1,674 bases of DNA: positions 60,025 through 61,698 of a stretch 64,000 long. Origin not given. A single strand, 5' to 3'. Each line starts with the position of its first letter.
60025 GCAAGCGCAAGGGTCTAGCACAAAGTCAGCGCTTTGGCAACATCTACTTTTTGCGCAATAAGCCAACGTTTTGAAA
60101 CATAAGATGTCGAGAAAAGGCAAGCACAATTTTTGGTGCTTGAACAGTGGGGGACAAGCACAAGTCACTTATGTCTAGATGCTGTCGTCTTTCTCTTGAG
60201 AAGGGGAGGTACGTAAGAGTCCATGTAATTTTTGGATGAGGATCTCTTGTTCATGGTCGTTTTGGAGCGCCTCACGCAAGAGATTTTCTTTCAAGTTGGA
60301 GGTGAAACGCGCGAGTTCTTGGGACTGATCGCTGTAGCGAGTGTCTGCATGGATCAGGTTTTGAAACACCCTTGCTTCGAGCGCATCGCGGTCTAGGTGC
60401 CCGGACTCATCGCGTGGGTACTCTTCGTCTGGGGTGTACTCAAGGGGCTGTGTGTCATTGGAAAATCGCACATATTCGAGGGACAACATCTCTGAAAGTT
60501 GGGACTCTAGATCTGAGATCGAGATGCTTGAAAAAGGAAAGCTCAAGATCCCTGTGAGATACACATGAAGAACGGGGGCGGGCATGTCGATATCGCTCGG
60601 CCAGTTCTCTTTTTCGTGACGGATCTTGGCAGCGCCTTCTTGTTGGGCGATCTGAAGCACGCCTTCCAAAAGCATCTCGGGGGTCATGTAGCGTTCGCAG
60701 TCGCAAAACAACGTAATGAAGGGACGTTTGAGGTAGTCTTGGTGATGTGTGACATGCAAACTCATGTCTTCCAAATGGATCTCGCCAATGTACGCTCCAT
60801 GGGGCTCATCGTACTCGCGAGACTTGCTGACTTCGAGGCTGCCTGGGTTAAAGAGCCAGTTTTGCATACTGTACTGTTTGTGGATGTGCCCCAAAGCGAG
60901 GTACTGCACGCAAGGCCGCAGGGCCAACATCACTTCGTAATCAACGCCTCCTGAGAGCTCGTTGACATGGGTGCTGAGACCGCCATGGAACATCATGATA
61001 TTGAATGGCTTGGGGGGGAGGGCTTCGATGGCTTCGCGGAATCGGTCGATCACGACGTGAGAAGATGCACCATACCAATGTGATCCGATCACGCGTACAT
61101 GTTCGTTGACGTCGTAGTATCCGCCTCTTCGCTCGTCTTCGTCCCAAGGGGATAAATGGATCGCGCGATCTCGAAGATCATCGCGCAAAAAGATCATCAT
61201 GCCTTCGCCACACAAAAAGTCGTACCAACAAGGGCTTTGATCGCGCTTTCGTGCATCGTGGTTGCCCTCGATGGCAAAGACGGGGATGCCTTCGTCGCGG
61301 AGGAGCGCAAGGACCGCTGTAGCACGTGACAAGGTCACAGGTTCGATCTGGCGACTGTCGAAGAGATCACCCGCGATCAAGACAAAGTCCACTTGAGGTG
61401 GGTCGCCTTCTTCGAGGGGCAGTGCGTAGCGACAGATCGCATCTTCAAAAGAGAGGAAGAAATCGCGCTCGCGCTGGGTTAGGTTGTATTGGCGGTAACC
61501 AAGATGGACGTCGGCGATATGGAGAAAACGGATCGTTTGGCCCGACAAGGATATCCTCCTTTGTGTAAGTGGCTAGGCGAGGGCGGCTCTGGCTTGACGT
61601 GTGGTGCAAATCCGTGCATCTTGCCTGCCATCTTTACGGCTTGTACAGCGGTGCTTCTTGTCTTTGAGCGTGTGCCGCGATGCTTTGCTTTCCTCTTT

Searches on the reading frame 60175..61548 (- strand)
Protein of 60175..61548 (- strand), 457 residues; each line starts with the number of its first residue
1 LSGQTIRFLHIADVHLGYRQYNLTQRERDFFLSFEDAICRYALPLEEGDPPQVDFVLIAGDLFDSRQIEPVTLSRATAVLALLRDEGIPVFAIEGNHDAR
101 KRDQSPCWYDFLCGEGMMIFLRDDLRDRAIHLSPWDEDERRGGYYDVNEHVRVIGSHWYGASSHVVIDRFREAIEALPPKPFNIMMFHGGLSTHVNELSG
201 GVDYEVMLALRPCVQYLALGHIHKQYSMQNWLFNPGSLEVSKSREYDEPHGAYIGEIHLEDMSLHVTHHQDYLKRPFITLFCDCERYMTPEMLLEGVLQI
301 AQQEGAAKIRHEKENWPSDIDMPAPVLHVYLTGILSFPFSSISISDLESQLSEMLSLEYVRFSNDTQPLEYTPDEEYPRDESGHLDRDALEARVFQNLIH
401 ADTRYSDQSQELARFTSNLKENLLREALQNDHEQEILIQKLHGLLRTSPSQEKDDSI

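Call 96: search_protein_families(library=pfam, proteins=[window:60175-61548:-], max_evalue=0.00001)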
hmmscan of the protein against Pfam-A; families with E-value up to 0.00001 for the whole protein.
window:60175-61548:- (457 aa): 2 families
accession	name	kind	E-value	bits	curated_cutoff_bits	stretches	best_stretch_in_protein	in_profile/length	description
PF00149.33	Metallophos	-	9.4e-15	56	21.5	1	6-224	1-190/191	Calcineurin-like phosphoesterase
PF12850.12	Metallophos_2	-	6.3e-07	30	27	1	9-241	4-138/154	Calcineurin-like phosphoesterase superfamily domain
